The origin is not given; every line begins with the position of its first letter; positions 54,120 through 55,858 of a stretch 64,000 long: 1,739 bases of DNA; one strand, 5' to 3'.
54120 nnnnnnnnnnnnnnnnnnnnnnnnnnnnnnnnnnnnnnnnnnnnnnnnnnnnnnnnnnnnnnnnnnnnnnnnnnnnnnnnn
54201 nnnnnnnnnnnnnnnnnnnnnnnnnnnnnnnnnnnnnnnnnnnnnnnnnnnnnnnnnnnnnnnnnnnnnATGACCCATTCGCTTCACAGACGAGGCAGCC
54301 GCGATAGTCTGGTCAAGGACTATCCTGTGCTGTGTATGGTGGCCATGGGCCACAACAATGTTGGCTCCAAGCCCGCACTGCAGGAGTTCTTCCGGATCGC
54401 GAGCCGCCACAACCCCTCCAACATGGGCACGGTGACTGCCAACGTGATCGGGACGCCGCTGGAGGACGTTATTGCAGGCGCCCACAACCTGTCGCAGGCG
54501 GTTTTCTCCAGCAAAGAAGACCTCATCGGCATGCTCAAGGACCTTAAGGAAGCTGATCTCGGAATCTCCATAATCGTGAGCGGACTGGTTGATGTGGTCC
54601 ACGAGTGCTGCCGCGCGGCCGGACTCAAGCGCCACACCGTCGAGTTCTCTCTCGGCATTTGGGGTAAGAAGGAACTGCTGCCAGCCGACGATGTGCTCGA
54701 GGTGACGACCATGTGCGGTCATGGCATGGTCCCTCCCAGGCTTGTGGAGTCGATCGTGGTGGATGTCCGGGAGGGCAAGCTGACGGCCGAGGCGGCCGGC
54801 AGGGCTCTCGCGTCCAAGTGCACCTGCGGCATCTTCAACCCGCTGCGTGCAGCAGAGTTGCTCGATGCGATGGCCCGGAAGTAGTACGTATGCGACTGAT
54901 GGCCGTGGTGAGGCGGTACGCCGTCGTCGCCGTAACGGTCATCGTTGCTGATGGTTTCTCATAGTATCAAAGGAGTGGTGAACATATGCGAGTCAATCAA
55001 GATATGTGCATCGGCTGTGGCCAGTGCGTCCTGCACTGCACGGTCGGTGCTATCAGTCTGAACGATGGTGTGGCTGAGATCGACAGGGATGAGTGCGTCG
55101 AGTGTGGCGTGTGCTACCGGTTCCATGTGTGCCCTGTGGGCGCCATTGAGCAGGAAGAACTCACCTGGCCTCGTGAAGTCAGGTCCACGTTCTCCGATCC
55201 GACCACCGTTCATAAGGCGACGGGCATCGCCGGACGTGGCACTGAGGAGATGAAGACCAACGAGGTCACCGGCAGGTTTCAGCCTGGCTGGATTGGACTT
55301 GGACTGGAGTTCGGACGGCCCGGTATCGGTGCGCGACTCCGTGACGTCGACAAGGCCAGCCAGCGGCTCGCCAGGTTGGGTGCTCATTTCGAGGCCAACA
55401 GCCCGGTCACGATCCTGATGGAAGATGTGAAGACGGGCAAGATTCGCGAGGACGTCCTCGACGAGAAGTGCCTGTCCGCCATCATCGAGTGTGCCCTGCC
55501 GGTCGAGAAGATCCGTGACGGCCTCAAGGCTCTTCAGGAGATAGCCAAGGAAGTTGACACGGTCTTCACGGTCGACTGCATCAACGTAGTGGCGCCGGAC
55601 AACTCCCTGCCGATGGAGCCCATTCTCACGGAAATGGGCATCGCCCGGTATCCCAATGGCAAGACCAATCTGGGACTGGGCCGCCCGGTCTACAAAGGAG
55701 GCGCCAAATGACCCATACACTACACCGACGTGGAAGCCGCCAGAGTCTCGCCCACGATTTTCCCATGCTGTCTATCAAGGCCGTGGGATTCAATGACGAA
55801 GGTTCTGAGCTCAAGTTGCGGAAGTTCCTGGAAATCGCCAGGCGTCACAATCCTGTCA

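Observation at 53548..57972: Triplicated two-gene cassette: 2x[4Fe-4S] protein with unknown C-terminal domain, plus a Cys-rich unknown protein, fused to a TRAP operon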

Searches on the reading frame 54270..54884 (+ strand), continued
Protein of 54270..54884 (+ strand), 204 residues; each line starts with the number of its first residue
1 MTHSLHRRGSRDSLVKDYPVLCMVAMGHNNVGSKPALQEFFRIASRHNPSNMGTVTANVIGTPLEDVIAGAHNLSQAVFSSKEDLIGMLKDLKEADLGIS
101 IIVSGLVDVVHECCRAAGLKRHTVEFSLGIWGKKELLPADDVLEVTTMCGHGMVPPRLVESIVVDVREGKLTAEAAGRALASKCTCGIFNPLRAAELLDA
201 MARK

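Call 67: search_protein_representatives(alignment_id=A1)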
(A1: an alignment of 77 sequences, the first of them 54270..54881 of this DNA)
Query: 77 sequences, 206 profile positions. Proteins with E-value up to 0.001 (for the whole library): 838; up to 1e-10: 526; up to 1e-30: 232. The best 150 are listed.
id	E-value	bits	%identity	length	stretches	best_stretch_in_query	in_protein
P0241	8.2e-81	286.9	-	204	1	1-204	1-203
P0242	2.3e-73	262.6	-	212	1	1-201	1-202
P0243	7.1e-72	257.7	-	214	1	1-205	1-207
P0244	3.4e-71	255.5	-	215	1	1-202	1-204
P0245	1.1e-70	253.9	-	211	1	1-202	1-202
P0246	2.4e-70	252.8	-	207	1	1-204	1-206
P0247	6.9e-70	251.2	-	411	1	1-201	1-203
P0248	1.0e-69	250.6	-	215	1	1-201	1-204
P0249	4.0e-69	248.7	-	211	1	1-205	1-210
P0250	1.8e-68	246.6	-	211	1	1-205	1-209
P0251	2.5e-68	246.2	-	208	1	1-204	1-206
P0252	2.6e-68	246.1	-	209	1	1-203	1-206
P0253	7.0e-68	244.7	-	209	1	1-205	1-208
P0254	1.3e-67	243.8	-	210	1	1-204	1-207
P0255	1.2e-66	240.7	-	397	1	1-204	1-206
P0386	6.6e-44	166.4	-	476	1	1-203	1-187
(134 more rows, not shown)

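Call 71: list_cluster_members(proteins=[L080:8001-8639:+, P0001, P0122, P0143, P0386, P0247, P0045, P0052, L080:5677-7218:+])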
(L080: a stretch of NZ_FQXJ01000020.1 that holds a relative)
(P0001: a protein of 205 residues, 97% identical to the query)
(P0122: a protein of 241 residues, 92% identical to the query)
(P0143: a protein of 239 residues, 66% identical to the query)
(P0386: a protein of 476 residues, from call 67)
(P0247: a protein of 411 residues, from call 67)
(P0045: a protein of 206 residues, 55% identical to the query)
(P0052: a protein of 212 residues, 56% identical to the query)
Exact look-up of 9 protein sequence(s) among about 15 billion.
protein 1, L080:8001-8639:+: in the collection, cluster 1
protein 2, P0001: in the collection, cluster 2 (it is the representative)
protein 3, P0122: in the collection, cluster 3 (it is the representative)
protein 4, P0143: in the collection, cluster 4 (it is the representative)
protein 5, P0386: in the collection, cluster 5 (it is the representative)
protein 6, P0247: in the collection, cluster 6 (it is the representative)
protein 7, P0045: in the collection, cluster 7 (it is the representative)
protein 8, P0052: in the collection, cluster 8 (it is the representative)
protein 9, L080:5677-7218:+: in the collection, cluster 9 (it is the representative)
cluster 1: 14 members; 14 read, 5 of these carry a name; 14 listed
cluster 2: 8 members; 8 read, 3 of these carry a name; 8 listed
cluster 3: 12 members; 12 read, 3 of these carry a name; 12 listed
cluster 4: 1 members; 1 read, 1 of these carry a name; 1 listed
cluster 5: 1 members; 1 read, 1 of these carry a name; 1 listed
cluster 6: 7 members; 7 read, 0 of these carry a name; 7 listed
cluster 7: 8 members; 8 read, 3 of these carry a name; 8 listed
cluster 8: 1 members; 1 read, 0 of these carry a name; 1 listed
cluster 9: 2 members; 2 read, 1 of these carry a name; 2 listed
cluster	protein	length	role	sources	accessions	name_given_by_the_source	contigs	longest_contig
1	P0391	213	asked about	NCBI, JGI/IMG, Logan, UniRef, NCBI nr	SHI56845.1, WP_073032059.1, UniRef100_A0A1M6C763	hypothetical protein [Desulfosporosinus lacus] | Uncharacterized protein n=1 Tax=Desulfosporosinus lacus DSM 15449 TaxID=1121420 ...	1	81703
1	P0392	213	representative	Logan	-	-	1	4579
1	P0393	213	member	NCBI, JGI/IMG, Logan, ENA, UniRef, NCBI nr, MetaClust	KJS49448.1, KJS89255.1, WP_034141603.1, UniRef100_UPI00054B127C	hypothetical protein [Desulfosporosinus sp. BICA1-9] | hypothetical protein n=1 Tax=Desulfosporosinus sp. BICA1-9 TaxID=1531958 ... | \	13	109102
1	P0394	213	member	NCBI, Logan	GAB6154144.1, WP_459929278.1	hypothetical protein JCM17380_28940 [Desulfosporosinus burensis]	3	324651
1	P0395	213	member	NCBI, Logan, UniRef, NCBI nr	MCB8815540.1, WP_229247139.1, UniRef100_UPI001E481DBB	hypothetical protein [Desulfosporosinus shakirovi] | hypothetical protein n=1 Tax=Desulfosporosinus shakirovi TaxID=2885154 RepID=UPI001E481DBB | hypothetical protein [Desulfosporosinus sp. SRJS8]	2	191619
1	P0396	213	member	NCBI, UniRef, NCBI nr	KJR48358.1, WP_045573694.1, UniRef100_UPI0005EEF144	hypothetical protein UF75_1287 [Desulfosporosinus sp. I2] | hypothetical protein n=1 Tax=Desulfosporosinus sp. I2 TaxID=1617025 RepID=UPI0005EEF144 | hypothetical protein [Desulfosporosinus sp. I2]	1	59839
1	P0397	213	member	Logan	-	-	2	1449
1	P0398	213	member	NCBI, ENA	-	-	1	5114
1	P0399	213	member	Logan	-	-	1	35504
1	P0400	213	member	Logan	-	-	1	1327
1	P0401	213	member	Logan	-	-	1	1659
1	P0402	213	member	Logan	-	-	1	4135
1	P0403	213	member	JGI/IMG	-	-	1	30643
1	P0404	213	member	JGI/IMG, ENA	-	-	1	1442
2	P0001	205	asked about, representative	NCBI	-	-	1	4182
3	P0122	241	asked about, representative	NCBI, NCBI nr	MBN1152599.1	MAG: 4Fe-4S binding protein [Dehalococcoidia bacterium] | 4Fe-4S binding protein [Dehalococcoidia bacterium]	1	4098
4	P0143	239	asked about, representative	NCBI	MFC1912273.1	DUF362 domain-containing protein [Chloroflexota bacterium]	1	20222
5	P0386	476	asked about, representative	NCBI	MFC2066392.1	4Fe-4S dicluster domain-containing protein [Chloroflexota bacterium]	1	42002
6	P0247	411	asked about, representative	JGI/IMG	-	-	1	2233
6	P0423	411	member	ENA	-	-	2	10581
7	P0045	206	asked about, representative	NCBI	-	-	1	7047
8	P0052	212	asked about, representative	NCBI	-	-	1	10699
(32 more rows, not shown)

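Call 72: find_encoding_contigs(protein=P0386, flank=8000, max_places=2)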
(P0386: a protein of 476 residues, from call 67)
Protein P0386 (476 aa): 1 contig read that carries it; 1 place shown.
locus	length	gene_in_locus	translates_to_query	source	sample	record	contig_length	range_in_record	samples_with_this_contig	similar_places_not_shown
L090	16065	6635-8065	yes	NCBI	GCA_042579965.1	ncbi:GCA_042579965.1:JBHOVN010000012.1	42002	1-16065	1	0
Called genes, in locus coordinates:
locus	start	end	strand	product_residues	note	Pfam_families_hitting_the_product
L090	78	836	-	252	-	PF00589:Phage_integrase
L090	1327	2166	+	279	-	PF02645:DegV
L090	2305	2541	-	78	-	-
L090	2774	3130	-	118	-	PF07883:Cupin_2 (faint)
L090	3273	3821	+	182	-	PF02283:CobU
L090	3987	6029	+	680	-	PF22745:Nlig-Ia, PF01653:DNA_ligase_aden, PF03120:OB_DNA_ligase, PF03119:DNA_ligase_ZBD, PF14520:HHH_5 (weak), PF12826:HHH_2, PF14520:HHH_5 (weak), PF00533:BRCT, +1 more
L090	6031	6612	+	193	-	PF01195:Pept_tRNA_hydro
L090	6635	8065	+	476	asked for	PF00037:Fer4 (faint), PF12797:Fer4_2 (faint), PF12837:Fer4_6 (faint), PF12838:Fer4_7 (weak), PF13187:Fer4_9 (weak), PF13237:Fer4_10 (weak), PF14697:Fer4_21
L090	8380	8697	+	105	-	-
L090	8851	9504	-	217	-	PF08668:HDOD (weak), PF13487:HD_5, PF01966:HD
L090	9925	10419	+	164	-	PF02481:DNA_processg_A, PF18306:LDcluster4, PF03641:Lysine_decarbox (weak)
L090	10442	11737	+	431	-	PF03952:Enolase_N, PF00113:Enolase_C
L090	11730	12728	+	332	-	PF00753:Lactamase_B, PF23023:Anti-Pycsar_Apyc1 (weak), PF19583:ODP (faint)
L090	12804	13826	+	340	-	PF06050:HGD-D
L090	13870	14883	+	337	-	PF00044:Gp_dh_N, PF02800:Gp_dh_C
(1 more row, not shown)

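Call 73: find_encoding_contigs(protein=P0423, flank=8000, max_places=2)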
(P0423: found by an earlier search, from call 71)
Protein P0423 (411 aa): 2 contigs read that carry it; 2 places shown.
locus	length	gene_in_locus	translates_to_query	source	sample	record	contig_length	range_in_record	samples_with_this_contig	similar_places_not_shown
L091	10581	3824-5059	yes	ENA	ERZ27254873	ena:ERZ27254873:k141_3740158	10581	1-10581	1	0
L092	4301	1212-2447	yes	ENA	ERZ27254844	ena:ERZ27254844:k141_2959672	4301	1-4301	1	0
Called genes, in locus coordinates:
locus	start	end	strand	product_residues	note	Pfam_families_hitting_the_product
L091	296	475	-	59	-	-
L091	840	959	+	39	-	-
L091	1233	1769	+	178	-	PF13247:Fer4_11, PF14697:Fer4_21 (weak), PF12838:Fer4_7 (weak), PF13187:Fer4_9 (weak), PF25160:LdpA_Fe-S-bd (weak), PF00037:Fer4, PF12837:Fer4_6 (weak), PF12838:Fer4_7 (weak), +5 more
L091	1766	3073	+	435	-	PF07992:Pyr_redox_2, PF13738:Pyr_redox_3 (weak), PF00070:Pyr_redox, PF18267:Rubredoxin_C (faint)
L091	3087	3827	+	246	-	PF00037:Fer4, PF12797:Fer4_2 (faint), PF12837:Fer4_6 (weak), PF12838:Fer4_7 (weak), PF13187:Fer4_9 (weak), PF13237:Fer4_10 (weak), PF14697:Fer4_21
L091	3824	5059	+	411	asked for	PF13187:Fer4_9 (faint), PF12837:Fer4_6 (faint), PF12800:Fer4_4 (faint), PF13237:Fer4_10, PF13247:Fer4_11, PF12838:Fer4_7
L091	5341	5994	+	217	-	PF13483:Lactamase_B_3, PF12706:Lactamase_B_2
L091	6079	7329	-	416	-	PF07498:Rho_N, PF07497:Rho_RNA_bind, PF00006:ATP-synt_ab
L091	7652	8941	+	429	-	PF00083:Sugar_tr (weak), PF06779:MFS_4, PF07690:MFS_1, PF12832:MFS_1_like (faint), PF13347:MFS_2 (weak), PF07690:MFS_1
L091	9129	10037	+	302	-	PF00581:Rhodanese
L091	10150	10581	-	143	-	?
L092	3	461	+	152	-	?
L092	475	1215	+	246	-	PF00037:Fer4, PF12797:Fer4_2 (faint), PF12837:Fer4_6 (weak), PF12838:Fer4_7, PF13187:Fer4_9 (weak), PF13237:Fer4_10 (weak), PF14697:Fer4_21 (weak)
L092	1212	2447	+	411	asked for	PF13187:Fer4_9 (faint), PF12837:Fer4_6 (faint), PF12800:Fer4_4 (faint), PF13237:Fer4_10, PF13247:Fer4_11, PF12838:Fer4_7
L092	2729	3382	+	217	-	PF13483:Lactamase_B_3, PF12706:Lactamase_B_2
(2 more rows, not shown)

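Call 87: find_encoding_contigs(protein=P0391, flank=10000, max_places=4)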
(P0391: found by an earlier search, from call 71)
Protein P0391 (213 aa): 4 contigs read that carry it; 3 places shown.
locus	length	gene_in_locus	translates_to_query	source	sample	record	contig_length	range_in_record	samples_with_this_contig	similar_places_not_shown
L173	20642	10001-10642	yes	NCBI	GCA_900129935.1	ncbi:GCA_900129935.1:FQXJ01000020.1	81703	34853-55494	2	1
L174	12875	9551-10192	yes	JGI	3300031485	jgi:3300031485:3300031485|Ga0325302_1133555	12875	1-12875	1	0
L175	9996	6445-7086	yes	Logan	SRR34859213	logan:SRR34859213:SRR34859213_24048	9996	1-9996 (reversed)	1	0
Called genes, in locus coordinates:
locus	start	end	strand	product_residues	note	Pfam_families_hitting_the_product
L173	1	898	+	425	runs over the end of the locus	PF13183:Fer4_8, PF13237:Fer4_10 (faint), PF12838:Fer4_7 (weak), PF13534:Fer4_17, PF02754:CCG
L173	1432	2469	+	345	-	PF03480:DctP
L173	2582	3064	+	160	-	PF04290:DctQ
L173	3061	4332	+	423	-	PF06808:DctM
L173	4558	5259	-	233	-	PF00072:Response_reg, PF08279:HTH_11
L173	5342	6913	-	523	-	PF17203:sCache_3_2, PF14689:SPOB_a, PF02518:HATPase_c, PF14501:HATPase_c_5 (weak)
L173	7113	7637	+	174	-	PF12838:Fer4_7 (faint), PF13187:Fer4_9 (faint), PF12797:Fer4_2 (faint), PF12837:Fer4_6 (faint), PF13237:Fer4_10 (faint), PF13247:Fer4_11, PF00037:Fer4 (weak)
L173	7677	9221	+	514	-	PF03063:Prismane (weak)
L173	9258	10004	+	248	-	PF00037:Fer4 (faint), PF12797:Fer4_2 (faint), PF12837:Fer4_6 (faint), PF12838:Fer4_7 (weak), PF13237:Fer4_10 (faint), PF14697:Fer4_21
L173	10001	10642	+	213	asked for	-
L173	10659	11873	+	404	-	PF01262:AlaDh_PNT_C (faint), PF03486:HI0933_like (faint), PF07992:Pyr_redox_2, PF13738:Pyr_redox_3, PF01266:DAO (faint), PF00070:Pyr_redox, PF18267:Rubredoxin_C (weak)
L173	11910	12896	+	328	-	PF08240:ADH_N, PF16912:Glu_dehyd_C, PF00107:ADH_zinc_N, PF13602:ADH_zinc_N_2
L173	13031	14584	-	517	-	PF00392:GntR, PF00155:Aminotran_1_2, PF12897:Asp_aminotransf (weak)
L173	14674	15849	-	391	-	PF00155:Aminotran_1_2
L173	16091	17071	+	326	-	PF00753:Lactamase_B, PF19583:ODP (faint), PF21221:B_lactamase-like_C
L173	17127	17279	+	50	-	-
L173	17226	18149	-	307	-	PF00126:HTH_1, PF03466:LysR_substrate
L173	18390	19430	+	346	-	PF03601:Cons_hypoth698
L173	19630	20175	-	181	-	-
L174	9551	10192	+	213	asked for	-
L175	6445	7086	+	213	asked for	-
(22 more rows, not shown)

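Call 88: search_solved_structures(query=L173:1432-2466:+, max_evalue=1e-20)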
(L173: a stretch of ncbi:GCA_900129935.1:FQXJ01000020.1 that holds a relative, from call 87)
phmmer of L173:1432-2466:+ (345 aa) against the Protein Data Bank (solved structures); distinct sequences matched with E-value up to 1e-20: 74 (the best 60 are shown).
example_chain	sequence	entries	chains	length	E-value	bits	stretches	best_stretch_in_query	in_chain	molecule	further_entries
4p47_A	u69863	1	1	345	7.9e-56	193.1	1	40-340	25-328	TRAP dicarboxylate transporter, DctP subunit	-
7bbr_A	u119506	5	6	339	4.1e-53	184.2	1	60-344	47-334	Putative TRAP transporter solute receptor DctP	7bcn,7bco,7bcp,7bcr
4pdh_A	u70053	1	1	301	9.2e-48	166.6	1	46-339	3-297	TRAP dicarboxylate transporter, DctP subunit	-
4nq8_A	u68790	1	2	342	1.5e-47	165.9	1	27-336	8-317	Putative periplasmic substrate-binding transport protein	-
4p9k_A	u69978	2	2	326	1.2e-45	159.6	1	61-331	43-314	TRAP dicarboxylate transporter, DctP subunit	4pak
24gh_A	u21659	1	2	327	3.5e-44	154.8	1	43-316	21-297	DctP family TRAP transporter solute receptor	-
24gg_A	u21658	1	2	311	4.2e-44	154.6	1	44-316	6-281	DctP family TRAP transporter solute receptor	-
4ovs_A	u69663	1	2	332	8.4e-44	153.6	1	45-303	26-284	TRAP dicarboxylate transporter, DctP subunit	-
9bh3_A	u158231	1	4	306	1.3e-42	149.6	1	55-323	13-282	DctP family TRAP transporter solute-binding subunit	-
9bhf_A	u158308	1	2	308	1.4e-42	149.6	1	55-323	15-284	DctP family TRAP transporter solute-binding subunit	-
4xeq_A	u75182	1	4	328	1.7e-42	149.3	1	47-323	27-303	TRAP dicarboxylate transporter, DctP subunit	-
4pdd_A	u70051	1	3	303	2.9e-42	148.6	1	47-322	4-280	TRAP dicarboxylate transporter, DctP subunit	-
4o94_A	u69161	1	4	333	8.8e-42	146.9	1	43-306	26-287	TRAP dicarboxylate transporter DctP subunit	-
4pc9_A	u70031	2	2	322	1.9e-41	145.9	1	44-332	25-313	C4-dicarboxylate transport system, substrate-binding protein, putative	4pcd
4n8g_A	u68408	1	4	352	3.3e-40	141.8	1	57-341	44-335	TRAP dicarboxylate transporter, DctP subunit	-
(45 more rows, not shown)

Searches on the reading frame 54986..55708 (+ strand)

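Call 3: search_protein_families(library=pfam, proteins=[window:54986-55708:+], max_evalue=0.1)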
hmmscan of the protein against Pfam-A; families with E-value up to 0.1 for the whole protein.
window:54986-55708:+ (241 aa): 13 families
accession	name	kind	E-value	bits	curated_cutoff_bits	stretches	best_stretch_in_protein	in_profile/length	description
PF00037.32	Fer4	-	3.5e-11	42.9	21.1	2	2-24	2-24/24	4Fe-4S binding domain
PF14697.11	Fer4_21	-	1e-09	38.8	35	1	2-55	2-58/59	4Fe-4S dicluster domain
PF12837.12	Fer4_6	-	4.5e-09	36.3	25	2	2-23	3-24/24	4Fe-4S binding domain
PF12838.12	Fer4_7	-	6.5e-07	30.2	27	1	8-53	2-52/52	4Fe-4S dicluster domain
PF12797.12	Fer4_2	-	1.1e-06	28.7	24.5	2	2-19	4-21/22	4Fe-4S binding domain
PF13484.11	Fer4_16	-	2.5e-06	28.6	30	2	36-67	1-31/66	4Fe-4S double cluster binding domain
PF13237.11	Fer4_10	-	2.8e-06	27.6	25.5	2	2-45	3-50/53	4Fe-4S dicluster domain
PF13187.11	Fer4_9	-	4.5e-06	27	27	1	7-54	1-52/52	4Fe-4S dicluster domain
PF13183.11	Fer4_8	-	3e-05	24.9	27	1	35-58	3-25/68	4Fe-4S dicluster domain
PF25160.1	LdpA_Fe-S-bd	-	0.00087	19.5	27.6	1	2-24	22-44/49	LdpA Fe-S cluster-binding domain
PF12800.12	Fer4_4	-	0.00088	19.9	24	1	6-21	2-17/17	4Fe-4S binding domain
PF12798.12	Fer4_3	-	0.016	16.5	27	0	8-22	1-15/15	4Fe-4S binding domain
PF13459.11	Fer4_15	-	0.047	14.8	22.4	0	2-19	2-19/66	4Fe-4S single cluster domain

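Call 4: search_protein_families(library=ncbifam, proteins=[window:54986-55708:+], max_evalue=0.1)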
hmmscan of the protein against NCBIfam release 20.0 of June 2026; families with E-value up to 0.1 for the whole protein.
window:54986-55708:+ (241 aa): 70 families (the best 25 are shown)
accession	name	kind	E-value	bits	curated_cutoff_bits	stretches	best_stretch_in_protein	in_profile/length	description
NF058577.1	FdxA_fam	equivalog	9.4e-13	48.1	65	1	5-53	6-52/52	4Fe-4S ferredoxin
TIGR03294.1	FrhG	equivalog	1.7e-11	44.3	245.5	1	3-57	171-223/228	coenzyme F420 hydrogenase subunit gamma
NF005504.0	PRK07118.1-3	equivalog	7.8e-10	38.6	437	1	5-59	218-270/293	Fe-S cluster domain-containing protein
NF005503.0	PRK07118.1-2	equivalog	1.2e-09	37.9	252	1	7-56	139-186/292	RnfABCDGE type electron transport complex subunit B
NF045874.1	Vhu_polyferre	exception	2.7e-09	36.2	600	1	5-54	127-174/381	F420-non-reducing hydrogenase associated-polyferredoxin VhuB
NF038196.1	ferrodoxin_EFR1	subfamily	5.4e-09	36.4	75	1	3-58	182-233/242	EFR1 family ferrodoxin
TIGR02700.1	flavo_MJ0208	hypoth_equivalog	1.3e-08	34.5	251.35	1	3-57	145-197/234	dihydromethanopterin reductase (acceptor)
NF040770.1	hetero_SS_HdrA2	exception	7e-08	31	1100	1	2-60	573-629/777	CoB-CoM heterodisulfide reductase HdrA2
NF005506.0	PRK07118.1-5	equivalog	7.1e-08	32.2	388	1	7-57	142-190/279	Fe-S cluster domain-containing protein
NF040684.1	PorD_Arch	equivalog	7.8e-08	32.3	120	1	4-57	30-82/85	pyruvate synthase subunit PorD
NF041836.1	rnfB_Methano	equivalog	8e-08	32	445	1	5-55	215-263/265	Rnf electron transport complex subunit RnfB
TIGR02179.1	PorD_KorD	subfamily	9.9e-08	32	60.05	1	3-57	22-75/78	2-oxoacid:acceptor oxidoreductase, delta subunit, pyruvate/2-ketoisovalerate family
NF040864.1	HgcB_ferredoxin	equivalog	1.1e-07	31.5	99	1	2-56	10-63/93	mercury methylation ferredoxin HgcB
TIGR04105.1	FeFe_hydrog_B1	subfamily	1.1e-07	31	450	2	18-56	125-161/462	monomeric [FeFe] hydrogenase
NF043069.1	T4HPD_activ_SAM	equivalog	1.5e-07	31.1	425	1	3-53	48-96/299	trans-4-hydroxy-L-proline dehydratase activase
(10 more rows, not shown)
